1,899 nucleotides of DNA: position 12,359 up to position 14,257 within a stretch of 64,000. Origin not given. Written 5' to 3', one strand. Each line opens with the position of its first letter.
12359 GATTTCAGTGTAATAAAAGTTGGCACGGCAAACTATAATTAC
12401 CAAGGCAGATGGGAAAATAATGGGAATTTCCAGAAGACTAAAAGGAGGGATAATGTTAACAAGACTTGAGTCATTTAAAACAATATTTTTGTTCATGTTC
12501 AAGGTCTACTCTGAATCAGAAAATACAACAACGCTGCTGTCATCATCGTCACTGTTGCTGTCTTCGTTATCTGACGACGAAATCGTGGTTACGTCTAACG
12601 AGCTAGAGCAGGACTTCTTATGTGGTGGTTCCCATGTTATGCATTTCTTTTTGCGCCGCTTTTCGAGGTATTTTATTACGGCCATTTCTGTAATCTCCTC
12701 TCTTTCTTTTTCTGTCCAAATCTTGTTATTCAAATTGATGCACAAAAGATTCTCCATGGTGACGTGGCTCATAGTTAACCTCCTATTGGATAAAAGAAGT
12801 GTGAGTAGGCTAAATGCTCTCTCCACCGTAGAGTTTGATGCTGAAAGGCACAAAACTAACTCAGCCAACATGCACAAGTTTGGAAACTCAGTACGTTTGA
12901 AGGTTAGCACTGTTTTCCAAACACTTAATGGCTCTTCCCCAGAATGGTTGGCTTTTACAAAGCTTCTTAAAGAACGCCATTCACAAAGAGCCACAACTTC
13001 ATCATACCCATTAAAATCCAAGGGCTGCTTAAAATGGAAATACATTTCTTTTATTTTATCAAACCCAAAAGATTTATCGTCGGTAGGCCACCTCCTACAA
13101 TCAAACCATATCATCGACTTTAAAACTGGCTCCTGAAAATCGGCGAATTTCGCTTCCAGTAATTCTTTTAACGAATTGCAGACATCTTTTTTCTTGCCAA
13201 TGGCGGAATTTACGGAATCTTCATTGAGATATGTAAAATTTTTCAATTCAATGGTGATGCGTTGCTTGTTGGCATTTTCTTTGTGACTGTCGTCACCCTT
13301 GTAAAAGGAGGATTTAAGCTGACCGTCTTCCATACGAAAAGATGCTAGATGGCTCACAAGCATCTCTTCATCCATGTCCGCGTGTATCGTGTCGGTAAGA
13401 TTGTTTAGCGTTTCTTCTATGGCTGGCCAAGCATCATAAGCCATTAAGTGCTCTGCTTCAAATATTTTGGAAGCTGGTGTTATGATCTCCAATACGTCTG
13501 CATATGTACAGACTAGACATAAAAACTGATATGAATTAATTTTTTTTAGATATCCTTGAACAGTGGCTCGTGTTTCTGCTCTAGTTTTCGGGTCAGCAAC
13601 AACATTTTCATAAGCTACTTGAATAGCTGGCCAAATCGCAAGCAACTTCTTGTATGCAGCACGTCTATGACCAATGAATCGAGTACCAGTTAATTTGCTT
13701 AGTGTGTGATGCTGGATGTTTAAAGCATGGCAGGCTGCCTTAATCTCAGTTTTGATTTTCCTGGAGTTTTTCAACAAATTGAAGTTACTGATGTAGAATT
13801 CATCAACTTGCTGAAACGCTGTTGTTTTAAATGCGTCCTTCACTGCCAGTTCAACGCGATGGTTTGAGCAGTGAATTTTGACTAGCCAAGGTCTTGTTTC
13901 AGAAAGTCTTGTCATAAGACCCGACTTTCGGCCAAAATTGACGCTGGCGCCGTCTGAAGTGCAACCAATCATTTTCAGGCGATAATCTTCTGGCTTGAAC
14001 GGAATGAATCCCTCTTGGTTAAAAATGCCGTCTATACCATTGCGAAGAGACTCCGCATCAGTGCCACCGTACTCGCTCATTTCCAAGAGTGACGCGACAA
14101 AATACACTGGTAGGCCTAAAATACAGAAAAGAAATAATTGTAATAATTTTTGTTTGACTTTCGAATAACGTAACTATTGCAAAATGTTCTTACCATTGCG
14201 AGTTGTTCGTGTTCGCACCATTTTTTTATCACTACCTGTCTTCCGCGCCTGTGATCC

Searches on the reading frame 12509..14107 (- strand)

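Call 90: search_protein_families(library=pfam, proteins=[window:12509-14107:-], max_evalue=0.001)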
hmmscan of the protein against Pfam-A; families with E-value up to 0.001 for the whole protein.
window:12509-14107:- (533 aa): 1 family
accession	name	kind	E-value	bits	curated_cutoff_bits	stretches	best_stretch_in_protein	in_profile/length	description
PF05699.19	Dimer_Tnp_hAT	-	2.3e-10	40.5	21.4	1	389-459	16-82/84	hAT family C-terminal dimerisation region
